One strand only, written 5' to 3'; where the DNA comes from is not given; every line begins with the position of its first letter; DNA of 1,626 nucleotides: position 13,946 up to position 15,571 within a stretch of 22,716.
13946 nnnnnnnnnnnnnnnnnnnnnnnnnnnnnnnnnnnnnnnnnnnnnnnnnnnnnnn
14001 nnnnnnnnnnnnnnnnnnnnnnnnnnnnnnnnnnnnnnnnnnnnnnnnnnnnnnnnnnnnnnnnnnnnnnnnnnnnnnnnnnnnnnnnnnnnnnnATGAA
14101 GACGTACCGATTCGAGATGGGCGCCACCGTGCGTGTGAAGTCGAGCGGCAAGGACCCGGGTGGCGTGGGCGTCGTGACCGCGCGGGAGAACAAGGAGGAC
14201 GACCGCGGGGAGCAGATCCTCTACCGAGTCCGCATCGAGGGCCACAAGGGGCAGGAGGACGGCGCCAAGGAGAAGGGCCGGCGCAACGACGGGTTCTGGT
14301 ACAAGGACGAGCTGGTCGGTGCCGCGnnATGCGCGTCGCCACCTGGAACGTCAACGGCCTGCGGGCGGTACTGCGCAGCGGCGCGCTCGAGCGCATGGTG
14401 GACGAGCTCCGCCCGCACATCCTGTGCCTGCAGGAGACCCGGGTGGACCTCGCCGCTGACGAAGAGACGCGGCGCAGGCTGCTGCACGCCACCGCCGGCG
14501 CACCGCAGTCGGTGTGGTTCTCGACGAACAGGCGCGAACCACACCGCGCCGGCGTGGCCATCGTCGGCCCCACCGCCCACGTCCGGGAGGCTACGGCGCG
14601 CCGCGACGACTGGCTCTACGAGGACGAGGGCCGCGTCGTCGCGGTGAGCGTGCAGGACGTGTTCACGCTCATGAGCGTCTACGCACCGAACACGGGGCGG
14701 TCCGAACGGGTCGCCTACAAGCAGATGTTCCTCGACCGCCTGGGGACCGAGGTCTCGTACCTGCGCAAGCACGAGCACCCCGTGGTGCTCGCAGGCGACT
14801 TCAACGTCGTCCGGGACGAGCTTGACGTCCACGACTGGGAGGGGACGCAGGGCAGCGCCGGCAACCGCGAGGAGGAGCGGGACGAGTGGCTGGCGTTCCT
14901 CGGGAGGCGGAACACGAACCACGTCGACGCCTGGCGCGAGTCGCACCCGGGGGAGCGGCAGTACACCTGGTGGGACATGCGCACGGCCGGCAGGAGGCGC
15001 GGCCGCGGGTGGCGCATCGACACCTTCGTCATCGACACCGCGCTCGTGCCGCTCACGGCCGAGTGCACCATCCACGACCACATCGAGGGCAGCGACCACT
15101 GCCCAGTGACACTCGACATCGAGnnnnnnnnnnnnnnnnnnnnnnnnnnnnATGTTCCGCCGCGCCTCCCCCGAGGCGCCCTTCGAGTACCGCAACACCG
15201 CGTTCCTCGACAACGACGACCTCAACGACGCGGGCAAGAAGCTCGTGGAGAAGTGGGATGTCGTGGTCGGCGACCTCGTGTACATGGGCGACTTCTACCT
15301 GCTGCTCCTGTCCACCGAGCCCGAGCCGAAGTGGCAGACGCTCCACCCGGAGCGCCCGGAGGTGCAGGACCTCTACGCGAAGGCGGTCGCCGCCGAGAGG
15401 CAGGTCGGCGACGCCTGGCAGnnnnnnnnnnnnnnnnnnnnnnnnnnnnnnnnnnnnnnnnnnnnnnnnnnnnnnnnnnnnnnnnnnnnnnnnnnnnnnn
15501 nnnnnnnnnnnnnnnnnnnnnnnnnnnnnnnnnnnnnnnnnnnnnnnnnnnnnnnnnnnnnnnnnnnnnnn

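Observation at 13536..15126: Portable base-excision-repair module: minimal Pol X polymerase plus ExoIII-type AP endonuclease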

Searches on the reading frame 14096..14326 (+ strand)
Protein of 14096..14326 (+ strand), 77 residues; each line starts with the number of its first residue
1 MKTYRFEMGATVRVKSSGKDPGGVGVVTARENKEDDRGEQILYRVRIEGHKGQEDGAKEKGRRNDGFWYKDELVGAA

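Call 4: search_protein_families(library=pfam, proteins=[window:14096-14326:+], max_evalue=1)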
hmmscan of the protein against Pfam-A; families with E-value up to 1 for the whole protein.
window:14096-14326:+ (77 aa): 0 families

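Call 5: search_protein_families(library=phrogs, proteins=[window:14096-14326:+], max_evalue=0.1)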
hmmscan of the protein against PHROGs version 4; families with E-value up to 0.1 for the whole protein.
window:14096-14326:+ (77 aa): 0 families

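Call 18: search_protein_families(library=ncbifam, proteins=[window:14096-14326:+], max_evalue=0.01)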
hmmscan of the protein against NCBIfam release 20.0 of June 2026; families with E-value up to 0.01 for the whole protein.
window:14096-14326:+ (77 aa): 0 families

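Call 48: find_homologous_proteins(query=window:14096-14326:+, max_evalue=0.01)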
Query window:14096-14326:+ (77 aa): 5 proteins with E <= 0.01 among 5 candidates.
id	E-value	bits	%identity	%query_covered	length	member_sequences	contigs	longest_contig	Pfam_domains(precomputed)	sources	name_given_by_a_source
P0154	1.0e-43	164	100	100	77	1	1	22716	-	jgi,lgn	-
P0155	2.3e-32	128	81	96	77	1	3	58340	-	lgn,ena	-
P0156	4.3e-28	115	76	96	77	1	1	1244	-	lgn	-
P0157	2.6e-25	106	68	100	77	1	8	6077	-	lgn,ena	-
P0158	9.4e-21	91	61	97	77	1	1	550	-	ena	-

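Call 51: search_solved_structures(query=A4, max_evalue=10)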
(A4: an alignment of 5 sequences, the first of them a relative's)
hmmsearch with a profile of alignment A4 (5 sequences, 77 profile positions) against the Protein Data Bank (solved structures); distinct sequences matched with E-value up to 10: 0.

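Call 57: predict_structure(alignment_id=A4)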
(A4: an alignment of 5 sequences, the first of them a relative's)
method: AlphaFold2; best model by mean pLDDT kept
length: 77 residues; sequences in the alignment: 5
mean_pLDDT: 89.3   pTM: 0.75
mean pLDDT of the five models: 89.3, 88.9, 86.0, 85.5, 84.0
residues with pLDDT >= 90: 41; 70-90: 35; 50-70: 1; < 50: 0
segments of 3 or more residues with pLDDT < 50: none
pLDDT, mean of each block of 10 residues (from residue 1): 89 90 93 88 91 84 87 92
secondary structure, 60 per line:
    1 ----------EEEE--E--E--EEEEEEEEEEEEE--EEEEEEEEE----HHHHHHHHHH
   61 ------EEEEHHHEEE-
elements in order: E11-14 E23-35 E38-46 H51-60 E67-70 E74-76

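Call 82: fold_search(model_id=the predicted structure, library=viral)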
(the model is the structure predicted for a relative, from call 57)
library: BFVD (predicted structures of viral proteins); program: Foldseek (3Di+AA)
matches with E <= 10: 838; with E <= 0.001: 0
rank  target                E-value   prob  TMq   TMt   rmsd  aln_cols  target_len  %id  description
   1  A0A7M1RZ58            1.6e-03  1.00  0.63  0.67   3.1        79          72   20  Uncharacterized protein [uncultured phage cr126_1]
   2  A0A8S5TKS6            1.0e-02  1.00  0.66  0.54   3.8        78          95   15  Uncharacterized protein [Podoviridae sp. ctz6O13]
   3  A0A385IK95            1.1e-02  1.00  0.56  0.66   3.8        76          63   20  (no name in the UniProt tables at hand)
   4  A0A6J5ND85            1.5e-02  1.00  0.62  0.36   2.4        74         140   20  Uncharacterized protein [uncultured Caudovirales phage]
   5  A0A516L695            1.8e-02  1.00  0.53  0.58   4.6        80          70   22  (no name in the UniProt tables at hand)
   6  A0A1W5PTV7            2.2e-02  1.00  0.62  0.67   2.3        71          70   17  (no name in the UniProt tables at hand)
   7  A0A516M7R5            2.4e-02  0.99  0.50  0.56   4.0        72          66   12  (no name in the UniProt tables at hand)
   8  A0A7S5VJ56            3.1e-02  1.00  0.58  0.39   2.5        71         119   20  (no name in the UniProt tables at hand)
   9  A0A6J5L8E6            3.3e-02  1.00  0.58  0.62   2.6        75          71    9  Uncharacterized protein [uncultured Caudovirales phage]
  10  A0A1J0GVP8            3.9e-02  1.00  0.53  0.09   3.1        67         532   16  Uncharacterized protein [Streptomyces phage BRock]
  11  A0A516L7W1            4.2e-02  1.00  0.60  0.50   4.4        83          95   14  (no name in the UniProt tables at hand)
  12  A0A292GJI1            4.7e-02  1.00  0.60  0.54   4.0        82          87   11  (no name in the UniProt tables at hand)
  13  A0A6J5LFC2            4.9e-02  1.00  0.68  0.44   3.4        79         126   15  Uncharacterized protein [uncultured Caudovirales phage]
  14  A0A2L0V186            4.9e-02  1.00  0.58  0.45   3.2        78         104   17  (no name in the UniProt tables at hand)
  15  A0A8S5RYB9            5.2e-02  1.00  0.57  0.29   4.2        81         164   21  Uncharacterized protein [Myoviridae sp. ctNQV2]
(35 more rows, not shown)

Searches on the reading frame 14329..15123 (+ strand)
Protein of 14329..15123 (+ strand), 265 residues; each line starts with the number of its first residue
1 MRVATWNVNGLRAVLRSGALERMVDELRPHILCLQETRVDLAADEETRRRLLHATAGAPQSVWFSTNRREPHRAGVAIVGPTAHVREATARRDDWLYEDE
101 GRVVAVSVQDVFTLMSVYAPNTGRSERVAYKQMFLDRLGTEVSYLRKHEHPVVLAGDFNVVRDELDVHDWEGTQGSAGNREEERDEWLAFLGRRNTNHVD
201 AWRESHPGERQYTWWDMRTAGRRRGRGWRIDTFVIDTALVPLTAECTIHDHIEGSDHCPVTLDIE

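Call 4: search_protein_families(library=pfam, proteins=[window:14329-15123:+], max_evalue=1)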
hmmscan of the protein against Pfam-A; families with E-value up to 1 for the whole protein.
window:14329-15123:+ (265 aa): 2 families
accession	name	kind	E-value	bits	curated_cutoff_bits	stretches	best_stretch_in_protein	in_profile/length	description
PF03372.29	Exo_endo_phos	-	1.3e-23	84.3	24.5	1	4-257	1-225/225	Endonuclease/Exonuclease/phosphatase family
PF14529.12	Exo_endo_phos_2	-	0.023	15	27.4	1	114-260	3-116/117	Endonuclease-reverse transcriptase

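Call 5: search_protein_families(library=phrogs, proteins=[window:14329-15123:+], max_evalue=0.1)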
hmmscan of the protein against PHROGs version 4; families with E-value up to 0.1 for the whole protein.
window:14329-15123:+ (265 aa): 1 family
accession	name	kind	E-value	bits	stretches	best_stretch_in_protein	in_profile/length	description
phrog_19169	-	DNA, RNA and nucleotide metabolism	2.9e-33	116.2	1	1-264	1-273/275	endonuclease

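Call 18: search_protein_families(library=ncbifam, proteins=[window:14329-15123:+], max_evalue=0.01)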
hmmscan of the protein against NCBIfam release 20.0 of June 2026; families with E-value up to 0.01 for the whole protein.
window:14329-15123:+ (265 aa): 5 families
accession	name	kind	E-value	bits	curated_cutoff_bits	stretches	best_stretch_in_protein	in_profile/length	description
TIGR00633.1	xth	equivalog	9.4e-53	179.3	99.05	1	1-264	1-254/255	exodeoxyribonuclease III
TIGR00195.1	exoDNase_III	equivalog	3e-48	164.6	182.55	1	1-263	1-253/254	exodeoxyribonuclease III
NF010489.0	PRK13911.1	equivalog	1.4e-27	97.1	503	1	98-264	86-249/250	exodeoxyribonuclease III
NF008733.0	PRK11756.1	equivalog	8.1e-21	74.4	280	1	1-263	1-266/269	exodeoxyribonuclease III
NF003842.0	PRK05421.1-4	equivalog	2.2e-06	27.3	144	0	142-159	169-186/259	endonuclease/exonuclease/phosphatase family protein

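Call 47: search_solved_structures(query=window:14329-15123:+, max_evalue=1e-10, show_alignments=2)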
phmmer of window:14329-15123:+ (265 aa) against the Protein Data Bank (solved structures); distinct sequences matched with E-value up to 1e-10: 54.
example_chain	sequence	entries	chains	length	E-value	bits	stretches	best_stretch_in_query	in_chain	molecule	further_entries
8ka3_A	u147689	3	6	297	1e-36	129.9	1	2-262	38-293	DNA-(apurinic or apyrimidinic site) endonuclease, chloroplastic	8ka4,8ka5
5cfe_A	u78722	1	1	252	1.9e-34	122.4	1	97-264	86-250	Exodeoxyribonuclease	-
3g91_A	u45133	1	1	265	5.7e-34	120.8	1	2-265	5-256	Exodeoxyribonuclease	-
3w2x_A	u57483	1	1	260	8.9e-34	120.2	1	2-265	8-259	Exodeoxyribonuclease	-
3fzi_A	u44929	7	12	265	9.5e-34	120.1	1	2-265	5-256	Exodeoxyribonuclease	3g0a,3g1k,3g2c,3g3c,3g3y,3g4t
3g00_A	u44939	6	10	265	4.8e-33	117.8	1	2-265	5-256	Exodeoxyribonuclease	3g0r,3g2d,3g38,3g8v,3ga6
6w2p_A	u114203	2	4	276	9.5e-33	116.8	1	2-263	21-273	DNA-(apurinic or apyrimidinic site) lyase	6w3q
6w4i_A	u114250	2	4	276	1.5e-32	116.2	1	2-263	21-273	DNA-(apurinic or apyrimidinic site) lyase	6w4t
7mev_A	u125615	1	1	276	1.5e-32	116.2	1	2-263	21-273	DNA-(apurinic or apyrimidinic site) endonuclease, mitochondrial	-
5wn0_A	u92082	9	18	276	1.5e-32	116.2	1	2-263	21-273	DNA-(apurinic or apyrimidinic site) lyase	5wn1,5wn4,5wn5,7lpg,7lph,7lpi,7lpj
6p94_A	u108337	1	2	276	1.6e-32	116.1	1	1-263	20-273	DNA-(apurinic or apyrimidinic site) lyase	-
4qh9_A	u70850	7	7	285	1.7e-32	116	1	2-263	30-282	DNA-(apurinic or apyrimidinic site) lyase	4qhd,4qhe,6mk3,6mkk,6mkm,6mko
2o3h_A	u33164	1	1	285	1.7e-32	116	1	1-263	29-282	DNA-(apurinic or apyrimidinic site) lyase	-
6boq_A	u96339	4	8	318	2.4e-32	115.5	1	2-263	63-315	DNA-(apurinic or apyrimidinic site) lyase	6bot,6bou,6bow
5cfg_A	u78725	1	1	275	5.2e-32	114.4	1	2-263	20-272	DNA-(apurinic or apyrimidinic site) lyase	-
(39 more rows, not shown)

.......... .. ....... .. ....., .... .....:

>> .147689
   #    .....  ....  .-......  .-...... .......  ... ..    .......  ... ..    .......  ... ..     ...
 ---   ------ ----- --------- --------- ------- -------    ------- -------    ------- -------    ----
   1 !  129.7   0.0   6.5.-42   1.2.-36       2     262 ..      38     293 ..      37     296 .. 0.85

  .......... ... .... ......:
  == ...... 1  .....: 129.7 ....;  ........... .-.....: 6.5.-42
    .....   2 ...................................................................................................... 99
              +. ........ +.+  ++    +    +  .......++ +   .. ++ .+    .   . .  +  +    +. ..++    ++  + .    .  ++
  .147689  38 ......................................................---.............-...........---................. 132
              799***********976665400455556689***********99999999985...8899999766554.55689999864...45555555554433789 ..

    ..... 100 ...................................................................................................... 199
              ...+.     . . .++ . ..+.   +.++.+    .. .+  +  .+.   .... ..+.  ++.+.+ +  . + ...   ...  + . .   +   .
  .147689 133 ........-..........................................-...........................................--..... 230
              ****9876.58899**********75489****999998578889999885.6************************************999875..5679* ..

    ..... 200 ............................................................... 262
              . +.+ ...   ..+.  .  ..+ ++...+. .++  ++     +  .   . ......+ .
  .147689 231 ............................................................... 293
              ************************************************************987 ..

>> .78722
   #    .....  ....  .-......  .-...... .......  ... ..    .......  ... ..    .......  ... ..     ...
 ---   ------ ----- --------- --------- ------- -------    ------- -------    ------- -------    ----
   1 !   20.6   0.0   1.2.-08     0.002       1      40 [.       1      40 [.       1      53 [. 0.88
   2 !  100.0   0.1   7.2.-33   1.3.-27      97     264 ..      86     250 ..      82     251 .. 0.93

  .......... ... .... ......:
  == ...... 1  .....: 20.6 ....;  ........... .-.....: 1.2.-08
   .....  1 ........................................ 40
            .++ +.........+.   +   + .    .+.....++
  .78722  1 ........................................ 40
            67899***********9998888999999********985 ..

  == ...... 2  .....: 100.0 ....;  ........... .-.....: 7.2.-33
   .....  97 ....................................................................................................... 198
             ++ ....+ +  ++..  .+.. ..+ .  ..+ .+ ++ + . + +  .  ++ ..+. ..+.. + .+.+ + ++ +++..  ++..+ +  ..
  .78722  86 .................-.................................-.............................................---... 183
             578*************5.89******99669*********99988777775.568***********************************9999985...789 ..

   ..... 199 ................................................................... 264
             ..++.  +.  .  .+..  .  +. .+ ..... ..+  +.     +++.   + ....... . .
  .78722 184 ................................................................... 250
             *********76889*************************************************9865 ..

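Call 88: search_dna_similar(query=window:14329-15123:+, collection=phages, mode=protein, max_rows=25, max_evalue=1e-8)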
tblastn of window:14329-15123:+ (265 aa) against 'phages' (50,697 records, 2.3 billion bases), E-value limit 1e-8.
Records with a match: 13; places in all: 13; records where one place covers at least 80% of the query: 12.
Best place of each record, by identity: <60% 13.
By first word of the organism name: Listeria 5; Enterococcus 2; Bacteriophage 2; Acinetobacter 2; Phage 1; Streptococcus 1.
By host as written in the record: - 6; Listeria monocytogenes 5; Enterococcus faecalis 1; Streptococcus suis D12 1.
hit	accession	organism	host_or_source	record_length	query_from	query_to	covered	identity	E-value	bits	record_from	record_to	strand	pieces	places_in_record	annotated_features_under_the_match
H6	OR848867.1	Listeria phage LM 4-14-1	Listeria monocytogenes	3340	1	264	100%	31.8%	1e-26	114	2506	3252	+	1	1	record has no annotation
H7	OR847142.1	Listeria phage LM 4-11-1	Listeria monocytogenes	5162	1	264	100%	31.8%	2e-26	113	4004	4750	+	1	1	record has no annotation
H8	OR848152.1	Listeria phage LM 4-14-1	Listeria monocytogenes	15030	1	265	100%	31.3%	6e-27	115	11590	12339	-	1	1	record has no annotation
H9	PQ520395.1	Enterococcus phage IME_EF3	-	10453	1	260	98%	31.1%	4e-26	112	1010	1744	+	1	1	record has no annotation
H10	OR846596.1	Enterococcus phage Efs 1-1-1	Enterococcus faecalis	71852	1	260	98%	31.1%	4e-26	112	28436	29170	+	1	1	record has no annotation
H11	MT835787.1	Bacteriophage sp.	human fecal samples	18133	2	265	100%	28.8%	1e-23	105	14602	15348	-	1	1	record has no annotation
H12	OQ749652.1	Phage Phass-1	human gut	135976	1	265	100%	28.3%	1e-13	76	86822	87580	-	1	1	exodeoxyribonuclease III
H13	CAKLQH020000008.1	Acinetobacter phage MD-2021a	not known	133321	1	265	100%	25.5%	2e-13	75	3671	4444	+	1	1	xthA: exodeoxyribonuclease III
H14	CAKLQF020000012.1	Acinetobacter phage MD-2021a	not known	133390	1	265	100%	25.5%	2e-13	75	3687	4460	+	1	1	xthA: exodeoxyribonuclease III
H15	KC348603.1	Streptococcus phage phiD12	Streptococcus suis D12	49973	1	265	100%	25.2%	1e-12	73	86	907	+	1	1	putative endonuclease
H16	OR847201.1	Listeria phage LM 4-11-1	Listeria monocytogenes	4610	1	218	82%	29.9%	3e-18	90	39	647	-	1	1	record has no annotation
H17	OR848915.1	Listeria phage LM 4-14-1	Listeria monocytogenes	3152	1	218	82%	29.4%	5e-18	89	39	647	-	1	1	record has no annotation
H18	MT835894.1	Bacteriophage sp.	human fecal samples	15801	97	265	64%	33.3%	5e-18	89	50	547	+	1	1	record has no annotation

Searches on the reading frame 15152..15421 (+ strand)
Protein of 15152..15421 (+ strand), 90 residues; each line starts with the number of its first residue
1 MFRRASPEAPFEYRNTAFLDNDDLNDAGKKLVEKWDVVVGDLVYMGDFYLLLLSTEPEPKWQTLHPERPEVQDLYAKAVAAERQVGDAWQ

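Call 12: search_protein_families(library=pfam, proteins=[window:15152-15421:+], max_evalue=0.01)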
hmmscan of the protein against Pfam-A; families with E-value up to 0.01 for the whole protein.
window:15152-15421:+ (90 aa): 0 families

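Call 18: search_protein_families(library=ncbifam, proteins=[window:15152-15421:+], max_evalue=0.01)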
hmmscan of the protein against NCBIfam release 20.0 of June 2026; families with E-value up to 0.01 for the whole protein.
window:15152-15421:+ (90 aa): 0 families
